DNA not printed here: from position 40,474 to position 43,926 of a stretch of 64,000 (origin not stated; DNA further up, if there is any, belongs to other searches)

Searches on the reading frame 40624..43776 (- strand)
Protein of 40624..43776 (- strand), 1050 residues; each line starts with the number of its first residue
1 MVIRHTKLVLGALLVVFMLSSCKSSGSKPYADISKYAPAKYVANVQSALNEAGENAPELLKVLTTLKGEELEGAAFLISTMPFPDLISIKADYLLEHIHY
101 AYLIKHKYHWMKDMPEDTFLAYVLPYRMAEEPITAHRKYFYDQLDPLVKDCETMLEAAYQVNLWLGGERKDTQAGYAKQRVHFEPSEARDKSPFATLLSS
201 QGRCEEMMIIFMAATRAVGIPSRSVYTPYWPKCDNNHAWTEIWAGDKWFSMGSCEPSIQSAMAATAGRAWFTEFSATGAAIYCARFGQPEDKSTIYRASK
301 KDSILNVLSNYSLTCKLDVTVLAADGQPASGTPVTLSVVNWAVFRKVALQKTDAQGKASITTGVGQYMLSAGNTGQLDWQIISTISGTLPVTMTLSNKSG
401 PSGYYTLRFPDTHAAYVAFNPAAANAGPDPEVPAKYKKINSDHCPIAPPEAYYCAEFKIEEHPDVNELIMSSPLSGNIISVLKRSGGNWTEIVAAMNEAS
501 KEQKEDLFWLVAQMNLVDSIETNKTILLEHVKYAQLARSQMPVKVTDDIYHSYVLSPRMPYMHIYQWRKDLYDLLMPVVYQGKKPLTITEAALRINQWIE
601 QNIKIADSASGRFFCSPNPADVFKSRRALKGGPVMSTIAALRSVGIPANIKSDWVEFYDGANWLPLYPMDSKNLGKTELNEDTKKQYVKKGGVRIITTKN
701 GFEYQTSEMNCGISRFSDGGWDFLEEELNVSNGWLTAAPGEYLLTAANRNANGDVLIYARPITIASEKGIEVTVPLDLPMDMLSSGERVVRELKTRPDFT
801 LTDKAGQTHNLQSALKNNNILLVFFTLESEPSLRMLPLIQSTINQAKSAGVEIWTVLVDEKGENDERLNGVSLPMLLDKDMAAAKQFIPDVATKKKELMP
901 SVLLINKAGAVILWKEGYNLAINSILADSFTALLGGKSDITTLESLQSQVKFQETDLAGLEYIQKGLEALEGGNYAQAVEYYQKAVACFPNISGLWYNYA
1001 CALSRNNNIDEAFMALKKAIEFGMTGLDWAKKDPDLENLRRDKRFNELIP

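Call 10: search_protein_families(library=pfam, proteins=[window:40624-43776:-])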
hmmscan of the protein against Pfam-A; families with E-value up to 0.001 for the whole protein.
window:40624-43776:- (1050 aa): 11 families
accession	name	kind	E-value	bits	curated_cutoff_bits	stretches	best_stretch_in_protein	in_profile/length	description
PF01841.26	Transglut_core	-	1e-21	77.7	23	2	173-251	21-106/108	Transglutaminase-like superfamily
PF00578.27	AhpC-TSA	-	5e-08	33.4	26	1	797-911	6-121/124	AhpC/TSA family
PF13431.12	TPR_17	-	1.3e-06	28.6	24.4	1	981-1012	1-32/34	Tetratricopeptide repeat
PF13181.12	TPR_8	-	2.1e-06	27.9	25.7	0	995-1021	3-29/34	Tetratricopeptide repeat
PF07719.23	TPR_2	-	2.7e-06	27.5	27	0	962-991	4-33/34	Tetratricopeptide repeat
PF08534.16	Redoxin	-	3.4e-06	27.4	26.6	1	797-912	7-129/148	Redoxin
PF02369.22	Big_1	-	1.2e-05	25.8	34.9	1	308-361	12-65/93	Bacterial Ig-like domain (group 1)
PF04212.24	MIT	-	5e-05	23.8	30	0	959-989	4-34/66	MIT (microtubule interacting and transport) domain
PF00515.34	TPR_1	-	0.00012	22.2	27.8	0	962-991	4-33/34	Tetratricopeptide repeat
PF13432.12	TPR_16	-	0.00013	22.8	32.7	1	965-1021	3-59/65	Tetratricopeptide repeat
PF24575.1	TPR_Slam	-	0.00025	21.9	35.2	1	962-1012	50-100/104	Surface lipoprotein assembly modifier, N-terminal TPR repeats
